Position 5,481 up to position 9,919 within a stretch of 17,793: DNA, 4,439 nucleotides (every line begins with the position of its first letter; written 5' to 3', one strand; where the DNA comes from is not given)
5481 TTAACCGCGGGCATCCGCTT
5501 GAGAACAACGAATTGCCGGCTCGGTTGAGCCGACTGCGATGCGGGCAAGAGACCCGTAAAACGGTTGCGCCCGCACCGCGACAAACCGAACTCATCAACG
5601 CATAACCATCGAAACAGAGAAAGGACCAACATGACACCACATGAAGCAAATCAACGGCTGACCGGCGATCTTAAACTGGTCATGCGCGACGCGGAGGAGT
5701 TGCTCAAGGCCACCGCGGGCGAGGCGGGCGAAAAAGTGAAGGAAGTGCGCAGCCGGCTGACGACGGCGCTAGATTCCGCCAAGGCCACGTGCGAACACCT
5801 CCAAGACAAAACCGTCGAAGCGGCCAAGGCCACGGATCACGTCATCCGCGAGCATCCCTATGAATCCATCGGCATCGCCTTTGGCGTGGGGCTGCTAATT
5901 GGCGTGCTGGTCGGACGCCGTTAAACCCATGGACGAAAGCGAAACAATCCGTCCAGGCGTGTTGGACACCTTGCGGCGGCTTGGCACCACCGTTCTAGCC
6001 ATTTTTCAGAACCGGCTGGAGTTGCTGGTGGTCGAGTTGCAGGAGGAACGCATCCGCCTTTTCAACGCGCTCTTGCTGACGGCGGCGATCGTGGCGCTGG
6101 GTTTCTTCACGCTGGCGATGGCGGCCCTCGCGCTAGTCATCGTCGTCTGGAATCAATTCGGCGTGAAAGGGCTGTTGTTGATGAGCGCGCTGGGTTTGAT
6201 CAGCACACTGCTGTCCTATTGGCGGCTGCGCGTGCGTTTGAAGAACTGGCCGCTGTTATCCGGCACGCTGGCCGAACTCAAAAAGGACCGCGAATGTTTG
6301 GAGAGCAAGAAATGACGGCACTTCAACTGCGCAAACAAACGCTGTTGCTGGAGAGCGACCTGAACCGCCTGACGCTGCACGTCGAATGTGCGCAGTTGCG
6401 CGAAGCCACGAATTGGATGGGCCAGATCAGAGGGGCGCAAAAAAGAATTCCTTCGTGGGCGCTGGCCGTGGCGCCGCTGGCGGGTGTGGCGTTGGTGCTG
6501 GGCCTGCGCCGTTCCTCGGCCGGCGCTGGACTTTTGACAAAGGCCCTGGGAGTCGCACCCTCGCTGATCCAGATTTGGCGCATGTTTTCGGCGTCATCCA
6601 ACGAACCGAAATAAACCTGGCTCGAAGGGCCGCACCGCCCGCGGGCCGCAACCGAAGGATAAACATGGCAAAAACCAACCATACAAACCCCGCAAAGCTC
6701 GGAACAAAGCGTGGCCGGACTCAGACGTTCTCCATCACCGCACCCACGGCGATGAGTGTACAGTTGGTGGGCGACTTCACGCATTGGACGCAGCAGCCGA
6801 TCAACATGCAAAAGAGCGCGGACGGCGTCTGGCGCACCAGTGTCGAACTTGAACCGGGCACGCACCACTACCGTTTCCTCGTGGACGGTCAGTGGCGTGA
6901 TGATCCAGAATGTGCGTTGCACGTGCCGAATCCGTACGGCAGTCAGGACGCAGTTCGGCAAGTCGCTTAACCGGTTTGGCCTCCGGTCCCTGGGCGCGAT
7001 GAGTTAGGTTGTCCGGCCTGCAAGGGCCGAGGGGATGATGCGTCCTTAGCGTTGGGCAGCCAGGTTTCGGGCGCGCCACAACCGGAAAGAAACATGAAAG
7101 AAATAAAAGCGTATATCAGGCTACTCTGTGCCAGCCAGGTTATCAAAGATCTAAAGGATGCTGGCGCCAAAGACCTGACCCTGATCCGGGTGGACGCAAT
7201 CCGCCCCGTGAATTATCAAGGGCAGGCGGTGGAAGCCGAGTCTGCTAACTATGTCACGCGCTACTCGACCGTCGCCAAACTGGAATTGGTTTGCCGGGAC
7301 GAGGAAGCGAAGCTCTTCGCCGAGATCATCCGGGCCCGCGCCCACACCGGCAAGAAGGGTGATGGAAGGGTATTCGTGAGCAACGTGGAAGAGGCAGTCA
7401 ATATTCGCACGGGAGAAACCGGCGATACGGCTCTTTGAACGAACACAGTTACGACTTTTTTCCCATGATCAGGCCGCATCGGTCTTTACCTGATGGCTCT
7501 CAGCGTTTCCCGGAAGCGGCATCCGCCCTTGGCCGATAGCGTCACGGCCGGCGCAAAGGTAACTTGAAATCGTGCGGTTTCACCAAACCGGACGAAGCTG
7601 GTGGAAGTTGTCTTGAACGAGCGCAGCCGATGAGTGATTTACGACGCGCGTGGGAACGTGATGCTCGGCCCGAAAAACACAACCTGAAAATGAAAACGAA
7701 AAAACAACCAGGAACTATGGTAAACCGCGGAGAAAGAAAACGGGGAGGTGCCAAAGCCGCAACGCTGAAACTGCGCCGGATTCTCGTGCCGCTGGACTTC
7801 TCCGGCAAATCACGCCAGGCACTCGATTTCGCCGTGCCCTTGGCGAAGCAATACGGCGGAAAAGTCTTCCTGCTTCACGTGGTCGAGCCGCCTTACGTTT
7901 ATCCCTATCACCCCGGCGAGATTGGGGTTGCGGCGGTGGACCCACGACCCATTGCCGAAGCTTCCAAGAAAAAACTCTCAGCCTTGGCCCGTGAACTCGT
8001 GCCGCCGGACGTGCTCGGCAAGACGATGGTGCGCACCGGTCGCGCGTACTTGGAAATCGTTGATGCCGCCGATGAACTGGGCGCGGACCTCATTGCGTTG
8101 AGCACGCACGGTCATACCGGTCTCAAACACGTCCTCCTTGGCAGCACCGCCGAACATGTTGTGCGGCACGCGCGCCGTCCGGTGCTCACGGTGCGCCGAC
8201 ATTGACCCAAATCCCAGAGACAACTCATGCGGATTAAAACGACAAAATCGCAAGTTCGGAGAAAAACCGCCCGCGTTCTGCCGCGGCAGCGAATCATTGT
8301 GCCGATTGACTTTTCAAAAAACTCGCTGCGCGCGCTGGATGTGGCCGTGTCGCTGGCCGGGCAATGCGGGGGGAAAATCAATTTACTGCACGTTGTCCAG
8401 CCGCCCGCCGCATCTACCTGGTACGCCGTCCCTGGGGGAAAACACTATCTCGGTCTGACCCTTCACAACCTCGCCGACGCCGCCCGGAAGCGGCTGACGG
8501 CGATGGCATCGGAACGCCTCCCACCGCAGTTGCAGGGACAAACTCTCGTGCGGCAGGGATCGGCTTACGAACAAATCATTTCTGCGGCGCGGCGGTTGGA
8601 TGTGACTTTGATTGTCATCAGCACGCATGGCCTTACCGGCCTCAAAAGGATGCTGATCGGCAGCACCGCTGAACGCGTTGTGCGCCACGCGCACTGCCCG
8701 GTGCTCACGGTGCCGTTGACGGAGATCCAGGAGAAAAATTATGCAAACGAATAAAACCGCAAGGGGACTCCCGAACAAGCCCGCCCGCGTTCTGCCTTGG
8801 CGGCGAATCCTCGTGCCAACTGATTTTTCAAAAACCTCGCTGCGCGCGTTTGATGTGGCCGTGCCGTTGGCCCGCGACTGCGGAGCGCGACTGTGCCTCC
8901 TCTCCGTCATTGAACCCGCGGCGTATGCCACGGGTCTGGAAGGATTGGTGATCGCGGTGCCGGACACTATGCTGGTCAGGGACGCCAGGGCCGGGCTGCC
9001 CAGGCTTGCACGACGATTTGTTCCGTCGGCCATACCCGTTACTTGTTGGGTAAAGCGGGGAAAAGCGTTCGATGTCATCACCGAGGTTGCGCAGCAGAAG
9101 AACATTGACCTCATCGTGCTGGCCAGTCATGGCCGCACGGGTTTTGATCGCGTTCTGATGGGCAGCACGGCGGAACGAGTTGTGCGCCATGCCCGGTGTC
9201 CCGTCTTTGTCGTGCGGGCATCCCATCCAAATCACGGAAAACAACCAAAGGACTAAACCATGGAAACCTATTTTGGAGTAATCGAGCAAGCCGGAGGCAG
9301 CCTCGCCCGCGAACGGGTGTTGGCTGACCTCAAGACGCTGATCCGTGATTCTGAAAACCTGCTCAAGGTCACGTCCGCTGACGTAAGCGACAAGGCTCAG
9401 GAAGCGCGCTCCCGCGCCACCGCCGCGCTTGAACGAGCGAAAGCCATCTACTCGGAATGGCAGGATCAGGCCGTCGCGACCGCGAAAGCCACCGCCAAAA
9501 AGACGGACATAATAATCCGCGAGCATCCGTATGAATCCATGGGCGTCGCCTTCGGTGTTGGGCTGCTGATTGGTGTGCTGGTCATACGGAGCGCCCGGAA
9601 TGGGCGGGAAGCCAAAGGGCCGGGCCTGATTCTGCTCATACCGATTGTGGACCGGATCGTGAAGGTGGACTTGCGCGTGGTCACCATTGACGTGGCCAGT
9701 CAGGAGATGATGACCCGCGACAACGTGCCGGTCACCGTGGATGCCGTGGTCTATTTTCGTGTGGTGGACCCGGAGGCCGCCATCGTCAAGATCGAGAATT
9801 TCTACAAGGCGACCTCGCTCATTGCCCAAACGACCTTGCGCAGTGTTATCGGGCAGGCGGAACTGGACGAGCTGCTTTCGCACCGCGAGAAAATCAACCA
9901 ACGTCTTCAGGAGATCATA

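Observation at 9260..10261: Stomatin-like protein whose N-terminal TM and first SPFH strand are replaced by an ElaB/YqjD (DUF883) coiled-coil plus tail-anchor; junction marked by a 72-nt repeat shared with the free-standing DUF883 gene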

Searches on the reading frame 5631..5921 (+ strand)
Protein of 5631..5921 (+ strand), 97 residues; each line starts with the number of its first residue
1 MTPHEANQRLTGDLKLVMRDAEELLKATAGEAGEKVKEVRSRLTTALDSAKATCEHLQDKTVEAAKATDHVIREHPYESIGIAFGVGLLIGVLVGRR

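Call 3: search_protein_families(library=pfam, proteins=[window:5631-5921:+], max_evalue=0.01)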
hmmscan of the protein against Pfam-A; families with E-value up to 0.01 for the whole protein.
window:5631-5921:+ (97 aa): 2 families
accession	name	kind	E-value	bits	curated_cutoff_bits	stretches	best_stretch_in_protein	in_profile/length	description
PF19029.5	DUF883_C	-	3.3e-13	49.5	27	1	68-97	1-30/30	DUF883 C-terminal glycine zipper region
PF05957.18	DUF883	-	3.5e-12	46.5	25.4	1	9-59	2-52/53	DUF883 N-terminal domain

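Call 64: search_protein_families(library=ncbifam, proteins=[window:5631-5921:+], max_evalue=0.01)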
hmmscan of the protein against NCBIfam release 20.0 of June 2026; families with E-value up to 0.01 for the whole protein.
window:5631-5921:+ (97 aa): 2 families
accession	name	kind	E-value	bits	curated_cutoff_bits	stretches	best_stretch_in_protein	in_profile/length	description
NF007709.0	PRK10404.1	equivalog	5e-11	43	139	1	5-97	5-101/101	stress response protein ElaB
NF007523.0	PRK10132.1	equivalog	3e-07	31.1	157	1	10-95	17-105/108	hypothetical protein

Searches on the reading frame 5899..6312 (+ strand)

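Call 3: search_protein_families(library=pfam, proteins=[window:5899-6312:+], max_evalue=0.01)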
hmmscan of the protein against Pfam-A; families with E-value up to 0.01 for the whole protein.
window:5899-6312:+ (138 aa): 1 family
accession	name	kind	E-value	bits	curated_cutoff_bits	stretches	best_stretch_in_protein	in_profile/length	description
PF07332.16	Phage_holin_3_6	-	5.6e-13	49.4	28.4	1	23-134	2-115/116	Putative Actinobacterial Holin-X, holin superfamily III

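Call 64: search_protein_families(library=ncbifam, proteins=[window:5899-6312:+], max_evalue=0.01)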
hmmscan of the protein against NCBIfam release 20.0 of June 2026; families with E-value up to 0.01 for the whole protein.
window:5899-6312:+ (138 aa): 0 families

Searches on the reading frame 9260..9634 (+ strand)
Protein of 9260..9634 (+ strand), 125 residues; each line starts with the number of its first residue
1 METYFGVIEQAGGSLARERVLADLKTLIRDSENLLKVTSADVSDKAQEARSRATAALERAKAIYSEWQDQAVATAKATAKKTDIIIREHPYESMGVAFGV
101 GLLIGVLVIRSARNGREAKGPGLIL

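Call 11: find_homologous_proteins(query=window:9260-9634:+, max_evalue=0.001)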
Query window:9260-9634:+ (125 aa): 850 proteins with E <= 0.001 among 1014 candidates; the best 120 are listed.
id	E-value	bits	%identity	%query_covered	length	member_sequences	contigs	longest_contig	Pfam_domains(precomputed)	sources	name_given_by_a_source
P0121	2.2e-41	158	71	90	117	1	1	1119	PF19029.6,PF05957.19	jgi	jgi:ElaB/YqjD/DUF883 family membrane-anchored ribosome-binding protein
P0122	4.3e-39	151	70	88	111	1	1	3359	PF19029.6,PF05957.19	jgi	jgi:ElaB/YqjD/DUF883 family membrane-anchored ribosome-binding protein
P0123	5.6e-39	151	69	88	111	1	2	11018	PF19029.6,PF05957.19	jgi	jgi:ElaB/YqjD/DUF883 family membrane-anchored ribosome-binding protein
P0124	1.3e-38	149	68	88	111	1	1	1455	PF19029.6,PF05957.19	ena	-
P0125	1.7e-38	149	66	94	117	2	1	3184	PF19029.6,PF05957.19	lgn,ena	-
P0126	2.6e-38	148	67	88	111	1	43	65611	PF19029.6,PF05957.19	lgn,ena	-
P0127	3.3e-38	148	66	88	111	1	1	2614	PF19029.6,PF05957.19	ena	-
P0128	3.5e-38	148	68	88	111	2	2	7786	PF19029.6,PF05957.19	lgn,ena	-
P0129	3.6e-38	148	65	94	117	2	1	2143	PF19029.6,PF05957.19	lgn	-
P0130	4.4e-38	148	65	88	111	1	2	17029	PF19029.6,PF05957.19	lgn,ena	-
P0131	4.6e-38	148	67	88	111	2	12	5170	PF19029.6,PF05957.19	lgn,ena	-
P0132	5.7e-38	147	67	94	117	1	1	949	PF19029.6,PF05957.19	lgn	-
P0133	6.1e-38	147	71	88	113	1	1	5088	PF19029.6,PF05957.19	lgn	-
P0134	7.0e-38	147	66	88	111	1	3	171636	PF19029.6,PF05957.19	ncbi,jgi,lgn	-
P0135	7.9e-38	147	65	88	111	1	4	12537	PF19029.6,PF05957.19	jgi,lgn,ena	-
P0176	2.0e-36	142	68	94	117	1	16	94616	PF19029.6,PF05957.19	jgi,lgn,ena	jgi:ElaB/YqjD/DUF883 family membrane-anchored ribosome-binding protein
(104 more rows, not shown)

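Call 13: find_encoding_contigs(protein=P0176, flank=6000, max_places=4)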
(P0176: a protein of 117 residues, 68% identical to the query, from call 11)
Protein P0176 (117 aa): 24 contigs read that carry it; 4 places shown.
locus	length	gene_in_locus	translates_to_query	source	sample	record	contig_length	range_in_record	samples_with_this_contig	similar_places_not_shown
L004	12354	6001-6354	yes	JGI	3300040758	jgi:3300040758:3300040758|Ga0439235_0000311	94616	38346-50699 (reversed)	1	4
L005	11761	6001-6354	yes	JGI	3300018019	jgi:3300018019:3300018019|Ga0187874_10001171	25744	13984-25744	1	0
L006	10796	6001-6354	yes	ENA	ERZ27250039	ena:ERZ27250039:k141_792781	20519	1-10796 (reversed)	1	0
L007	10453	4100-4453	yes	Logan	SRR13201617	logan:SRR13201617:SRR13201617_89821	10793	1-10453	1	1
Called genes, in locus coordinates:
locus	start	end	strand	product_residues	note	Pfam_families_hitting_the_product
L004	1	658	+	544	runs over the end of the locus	-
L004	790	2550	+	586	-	PF00919:UPF0004, PF04055:Radical_SAM, PF18693:TRAM_2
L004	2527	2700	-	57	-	-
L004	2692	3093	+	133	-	-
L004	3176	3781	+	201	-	-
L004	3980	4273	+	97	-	PF05957:DUF883, PF19029:DUF883_C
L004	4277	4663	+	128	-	PF07332:Phage_holin_3_6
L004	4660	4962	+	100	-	-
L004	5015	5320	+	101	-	PF02922:CBM_48, PF16561:AMPK1_CBM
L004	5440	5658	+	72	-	PF00582:Usp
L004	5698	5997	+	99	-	PF00582:Usp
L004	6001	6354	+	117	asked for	PF05957:DUF883, PF19029:DUF883_C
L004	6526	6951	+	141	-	PF11964:SpoIIAA-like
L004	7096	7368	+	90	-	-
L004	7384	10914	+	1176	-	PF23166:Ig_N_CWD1, PF22973:GWD1_pHisD, PF01326:PPDK_N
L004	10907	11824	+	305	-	PF01261:AP_endonuc_2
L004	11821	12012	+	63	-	-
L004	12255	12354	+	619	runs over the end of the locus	PF13414:TPR_11, PF13432:TPR_16, PF00515:TPR_1, PF07719:TPR_2, PF13424:TPR_12, PF23914:TPR_CcmH_CycH, PF13414:TPR_11, PF13424:TPR_12, +30 more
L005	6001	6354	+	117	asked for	PF05957:DUF883, PF19029:DUF883_C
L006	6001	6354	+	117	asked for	PF05957:DUF883, PF19029:DUF883_C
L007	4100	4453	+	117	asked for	PF05957:DUF883, PF19029:DUF883_C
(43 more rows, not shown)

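Call 14: find_encoding_contigs(protein=P0121, flank=3000, max_places=3)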
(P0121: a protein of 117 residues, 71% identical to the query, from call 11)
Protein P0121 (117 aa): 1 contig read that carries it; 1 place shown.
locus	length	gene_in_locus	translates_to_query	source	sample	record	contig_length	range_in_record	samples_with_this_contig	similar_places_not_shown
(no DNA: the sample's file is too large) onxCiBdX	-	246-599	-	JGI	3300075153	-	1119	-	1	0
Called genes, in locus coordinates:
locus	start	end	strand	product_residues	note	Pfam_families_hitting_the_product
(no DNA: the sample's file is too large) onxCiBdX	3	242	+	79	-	?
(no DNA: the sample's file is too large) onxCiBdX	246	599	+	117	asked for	PF05957:DUF883, PF19029:DUF883_C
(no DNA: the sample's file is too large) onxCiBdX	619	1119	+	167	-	?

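Call 15: find_encoding_contigs(protein=P0125, flank=4000, max_places=3)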
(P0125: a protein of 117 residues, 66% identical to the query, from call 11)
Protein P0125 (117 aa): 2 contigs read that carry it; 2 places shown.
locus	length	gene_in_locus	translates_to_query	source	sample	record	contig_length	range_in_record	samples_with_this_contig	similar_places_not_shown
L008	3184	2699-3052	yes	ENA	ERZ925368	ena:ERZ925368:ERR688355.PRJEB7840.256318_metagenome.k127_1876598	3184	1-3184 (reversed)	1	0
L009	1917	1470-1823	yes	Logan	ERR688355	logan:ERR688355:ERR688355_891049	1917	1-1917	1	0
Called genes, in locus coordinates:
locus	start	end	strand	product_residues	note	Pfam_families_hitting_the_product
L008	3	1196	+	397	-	?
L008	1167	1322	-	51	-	-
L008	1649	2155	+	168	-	PF00582:Usp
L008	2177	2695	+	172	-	PF00582:Usp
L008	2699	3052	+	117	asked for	PF05957:DUF883, PF19029:DUF883_C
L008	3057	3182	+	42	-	?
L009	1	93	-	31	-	?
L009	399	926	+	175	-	PF00582:Usp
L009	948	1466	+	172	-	PF00582:Usp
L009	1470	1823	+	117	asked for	PF05957:DUF883, PF19029:DUF883_C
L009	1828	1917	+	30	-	?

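Call 24: find_related_loci(query=A3, collection=genome_contigs, flank=4000)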
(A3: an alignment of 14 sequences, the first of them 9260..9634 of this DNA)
Query A3 (125 aa) in genome_contigs; peptide patterns used: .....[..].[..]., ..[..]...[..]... (x = any residue, [..] = any of these).
273 stretches matched a pattern; 238 encode a relative of the query (tblastn E <= 1e-3); the best 80 are kept; 80 distinct loci.
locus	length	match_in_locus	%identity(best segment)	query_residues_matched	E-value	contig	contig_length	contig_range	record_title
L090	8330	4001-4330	64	1-110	3e-43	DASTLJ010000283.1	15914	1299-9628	MAG TPA_asm: Verrucomicrobiia bacterium isolate SMAG_U2734 k141_239947, whole genome shotgun sequence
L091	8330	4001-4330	66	1-110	2e-42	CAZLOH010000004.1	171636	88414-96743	MAG TPA_asm: uncultured Bifidobacterium sp. isolate SRP263991_co5_614 genome assembly, contig: NODE_147_length_171636_co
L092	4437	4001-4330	65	1-110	8e-42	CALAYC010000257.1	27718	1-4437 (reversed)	MAG TPA_asm: uncultured Verrucomicrobia bacterium isolate SRR4028131_bin.104_CONCOCT_v1.1_MAG genome assembly, contig: E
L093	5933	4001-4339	59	1-113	3e-40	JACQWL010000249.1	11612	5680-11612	MAG: Verrucomicrobia bacterium isolate NC_groundwater_1488_Ag_S-0.65um_64_31 S_p65_S5_coassembly_k141_1970383, whole gen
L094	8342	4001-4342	61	1-114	2e-40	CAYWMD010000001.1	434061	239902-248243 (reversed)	MAG TPA_asm: uncultured Bifidobacteriaceae bacterium isolate SRP292972_co2_226 genome assembly, contig: NODE_7_length_43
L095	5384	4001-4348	61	1-116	2e-40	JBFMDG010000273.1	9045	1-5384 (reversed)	MAG: Verrucomicrobiota bacterium isolate MAG213 MAG213_273, whole genome shotgun sequence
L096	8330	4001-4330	60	1-110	3e-39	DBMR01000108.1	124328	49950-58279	MAG TPA_asm: Verrucomicrobia subdivision 3 bacterium UBA693 UBA693_contig_1554, whole genome shotgun sequence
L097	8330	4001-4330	59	1-110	2e-39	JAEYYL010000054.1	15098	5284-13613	MAG: Verrucomicrobia bacterium isolate OH_CBlB_45 k127_481890, whole genome shotgun sequence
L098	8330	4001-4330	58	1-110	7e-39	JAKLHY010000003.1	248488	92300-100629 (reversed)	MAG: Verrucomicrobia bacterium isolate RA.bin74 RA.bin74_3, whole genome shotgun sequence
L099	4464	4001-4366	59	1-122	9e-39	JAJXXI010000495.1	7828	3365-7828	MAG: bacterium isolate BP6.bin19 NODE_18249_length_7828_cov_3.899753, whole genome shotgun sequence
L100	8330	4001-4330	64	1-110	3e-38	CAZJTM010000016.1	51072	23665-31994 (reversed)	MAG TPA_asm: uncultured Verrucomicrobiota bacterium isolate binchicken_co190_420 genome assembly, contig: NODE_1461_leng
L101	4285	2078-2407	60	1-110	6e-38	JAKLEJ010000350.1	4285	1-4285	MAG: Verrucomicrobia bacterium isolate RA.bin130 RA.bin130_350, whole genome shotgun sequence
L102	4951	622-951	63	1-110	9e-38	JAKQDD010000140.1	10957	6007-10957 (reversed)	MAG: Verrucomicrobiota bacterium isolate USDE_maxbin.037 k141_430106, whole genome shotgun sequence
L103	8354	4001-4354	57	1-122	4e-38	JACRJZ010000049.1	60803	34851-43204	MAG: Verrucomicrobia bacterium isolate NC_groundwater_1842_Pr3_B-0.1um_64_53 SR-2_scaffold_141_1038664, whole genome sho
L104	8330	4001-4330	62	1-110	2e-37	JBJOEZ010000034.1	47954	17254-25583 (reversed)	MAG: Verrucomicrobiota bacterium isolate riogrande_2019_sw_WHONDRS-S19S_0066_F_bin.58 scaffold_60, whole genome shotgun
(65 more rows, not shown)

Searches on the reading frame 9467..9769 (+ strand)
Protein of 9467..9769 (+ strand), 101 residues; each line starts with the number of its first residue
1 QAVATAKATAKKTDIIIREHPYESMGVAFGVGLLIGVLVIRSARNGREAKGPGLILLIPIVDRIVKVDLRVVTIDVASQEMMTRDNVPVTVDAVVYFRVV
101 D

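Call 57: find_homologous_proteins(query=window:9467-9769:+, max_evalue=0.001)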
Query window:9467-9769:+ (101 aa): 1132 proteins with E <= 0.001 among 1147 candidates; the best 120 are listed.
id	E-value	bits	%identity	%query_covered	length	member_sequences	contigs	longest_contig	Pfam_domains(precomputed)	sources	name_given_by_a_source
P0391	4.8e-21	93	67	85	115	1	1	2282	PF01145.32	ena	-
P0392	1.2e-20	91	66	85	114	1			PF01145.32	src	-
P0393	1.3e-20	91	67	85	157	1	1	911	PF01145.32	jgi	-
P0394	1.3e-20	91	69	85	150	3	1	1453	PF01145.32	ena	-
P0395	4.0e-20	90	66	85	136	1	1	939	PF01145.32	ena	-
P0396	4.4e-20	89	66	85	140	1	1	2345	PF01145.32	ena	-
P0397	5.2e-20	89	66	85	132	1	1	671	PF01145.32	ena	-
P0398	6.2e-20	89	67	85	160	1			PF01145.32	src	-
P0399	6.2e-20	89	66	85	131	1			PF01145.32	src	-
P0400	7.0e-20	89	66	85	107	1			PF01145.32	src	-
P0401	7.7e-20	89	66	85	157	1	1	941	PF01145.32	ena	-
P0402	9.4e-20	88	69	85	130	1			PF01145.32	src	-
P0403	9.7e-20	88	64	85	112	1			PF01145.32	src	-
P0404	1.1e-19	88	65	84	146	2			PF01145.32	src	-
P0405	1.1e-19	88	69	85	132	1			PF01145.32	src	-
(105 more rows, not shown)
